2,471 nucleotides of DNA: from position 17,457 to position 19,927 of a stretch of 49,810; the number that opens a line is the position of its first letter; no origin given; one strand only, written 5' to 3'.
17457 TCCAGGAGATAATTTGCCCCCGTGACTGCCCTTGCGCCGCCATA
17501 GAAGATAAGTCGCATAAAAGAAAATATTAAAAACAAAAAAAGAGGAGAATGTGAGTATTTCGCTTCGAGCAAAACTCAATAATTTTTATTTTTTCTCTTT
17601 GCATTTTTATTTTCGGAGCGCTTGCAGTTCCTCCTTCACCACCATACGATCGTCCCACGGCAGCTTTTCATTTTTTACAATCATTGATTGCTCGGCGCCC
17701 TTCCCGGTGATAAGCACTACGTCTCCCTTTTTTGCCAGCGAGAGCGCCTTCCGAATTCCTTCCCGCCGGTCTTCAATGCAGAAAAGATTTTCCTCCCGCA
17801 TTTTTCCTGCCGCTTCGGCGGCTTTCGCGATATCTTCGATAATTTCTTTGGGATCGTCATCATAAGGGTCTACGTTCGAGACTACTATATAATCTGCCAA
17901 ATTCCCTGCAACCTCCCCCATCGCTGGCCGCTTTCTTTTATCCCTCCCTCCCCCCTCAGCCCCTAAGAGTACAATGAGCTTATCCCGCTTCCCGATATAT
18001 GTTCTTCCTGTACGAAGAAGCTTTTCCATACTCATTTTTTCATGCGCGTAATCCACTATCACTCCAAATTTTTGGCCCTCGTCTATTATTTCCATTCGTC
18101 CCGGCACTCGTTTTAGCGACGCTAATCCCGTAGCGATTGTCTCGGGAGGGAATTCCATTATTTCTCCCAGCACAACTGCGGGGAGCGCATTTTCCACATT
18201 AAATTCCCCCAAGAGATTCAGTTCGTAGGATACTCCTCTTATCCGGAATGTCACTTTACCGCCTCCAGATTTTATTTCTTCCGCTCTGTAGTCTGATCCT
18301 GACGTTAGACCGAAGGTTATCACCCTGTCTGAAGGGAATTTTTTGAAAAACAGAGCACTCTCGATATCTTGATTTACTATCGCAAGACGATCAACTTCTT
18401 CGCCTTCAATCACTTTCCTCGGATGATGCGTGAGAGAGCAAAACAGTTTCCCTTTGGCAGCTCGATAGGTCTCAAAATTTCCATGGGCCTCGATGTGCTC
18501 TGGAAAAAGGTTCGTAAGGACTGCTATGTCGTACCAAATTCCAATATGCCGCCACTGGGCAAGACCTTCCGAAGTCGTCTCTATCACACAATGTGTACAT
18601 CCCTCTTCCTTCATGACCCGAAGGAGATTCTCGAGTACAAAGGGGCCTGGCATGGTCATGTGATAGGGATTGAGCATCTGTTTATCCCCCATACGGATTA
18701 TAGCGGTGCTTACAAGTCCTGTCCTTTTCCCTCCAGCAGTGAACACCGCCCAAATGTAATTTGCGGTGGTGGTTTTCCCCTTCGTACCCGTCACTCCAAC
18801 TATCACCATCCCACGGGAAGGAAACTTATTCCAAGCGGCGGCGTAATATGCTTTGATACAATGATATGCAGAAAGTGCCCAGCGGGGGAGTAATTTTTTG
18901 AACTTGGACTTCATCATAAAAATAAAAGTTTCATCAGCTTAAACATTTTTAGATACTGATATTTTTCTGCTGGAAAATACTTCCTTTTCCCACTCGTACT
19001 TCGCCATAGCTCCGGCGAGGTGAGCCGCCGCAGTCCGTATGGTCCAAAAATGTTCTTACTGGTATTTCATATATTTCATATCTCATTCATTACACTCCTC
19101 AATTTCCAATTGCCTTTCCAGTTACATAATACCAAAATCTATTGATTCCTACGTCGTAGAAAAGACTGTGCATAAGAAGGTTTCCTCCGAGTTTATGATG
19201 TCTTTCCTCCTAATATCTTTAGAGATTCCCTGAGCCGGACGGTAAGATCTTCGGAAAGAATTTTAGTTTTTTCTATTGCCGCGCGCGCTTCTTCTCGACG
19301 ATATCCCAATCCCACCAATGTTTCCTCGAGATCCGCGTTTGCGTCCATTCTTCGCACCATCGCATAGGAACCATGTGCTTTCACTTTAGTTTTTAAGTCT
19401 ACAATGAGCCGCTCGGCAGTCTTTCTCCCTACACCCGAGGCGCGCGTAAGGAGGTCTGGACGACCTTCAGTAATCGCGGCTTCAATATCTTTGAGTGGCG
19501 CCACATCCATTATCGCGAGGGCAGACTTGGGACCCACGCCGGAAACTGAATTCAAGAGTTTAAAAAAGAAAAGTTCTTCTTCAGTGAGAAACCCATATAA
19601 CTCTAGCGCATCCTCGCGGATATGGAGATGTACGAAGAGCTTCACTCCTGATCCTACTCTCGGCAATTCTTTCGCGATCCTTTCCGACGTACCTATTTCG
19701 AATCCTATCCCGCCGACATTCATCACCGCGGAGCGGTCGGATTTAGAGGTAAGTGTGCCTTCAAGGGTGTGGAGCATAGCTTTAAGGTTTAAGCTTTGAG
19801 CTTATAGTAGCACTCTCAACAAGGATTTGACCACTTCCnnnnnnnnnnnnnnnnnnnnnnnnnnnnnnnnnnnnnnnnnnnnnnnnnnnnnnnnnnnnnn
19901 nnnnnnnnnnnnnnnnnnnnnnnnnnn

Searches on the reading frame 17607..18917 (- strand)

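Call 63: search_protein_families(library=pfam, proteins=[window:17607-18917:-], max_evalue=0.0001)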
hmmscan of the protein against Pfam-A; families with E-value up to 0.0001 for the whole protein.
window:17607-18917:- (436 aa): 2 families
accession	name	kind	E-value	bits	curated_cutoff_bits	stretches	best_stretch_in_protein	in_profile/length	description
PF08245.18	Mur_ligase_M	-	8.1e-36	124.3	24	1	42-250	1-199/200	Mur ligase middle domain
PF02875.26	Mur_ligase_C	-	5.8e-27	95.5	28.4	1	273-407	1-127/127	Mur ligase, glutamate ligase domain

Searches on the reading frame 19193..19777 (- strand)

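Call 63: search_protein_families(library=pfam, proteins=[window:19193-19777:-], max_evalue=0.0001)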
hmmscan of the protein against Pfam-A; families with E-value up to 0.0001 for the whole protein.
window:19193-19777:- (194 aa): 4 families
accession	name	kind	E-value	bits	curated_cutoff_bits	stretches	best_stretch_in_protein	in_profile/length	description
PF01330.27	RuvA_N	-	5.5e-17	62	23.6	1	1-62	1-61/61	RuvA N terminal domain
PF14520.12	HHH_5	-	5.6e-13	49.6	27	1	72-129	1-56/57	Helix-hairpin-helix domain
PF07499.19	RuvA_C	-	2.8e-07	31.4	24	1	145-189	1-46/47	RuvA, C-terminal domain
PF00633.29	HHH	-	5.7e-07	29.5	24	0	75-91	13-29/30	Helix-hairpin-helix motif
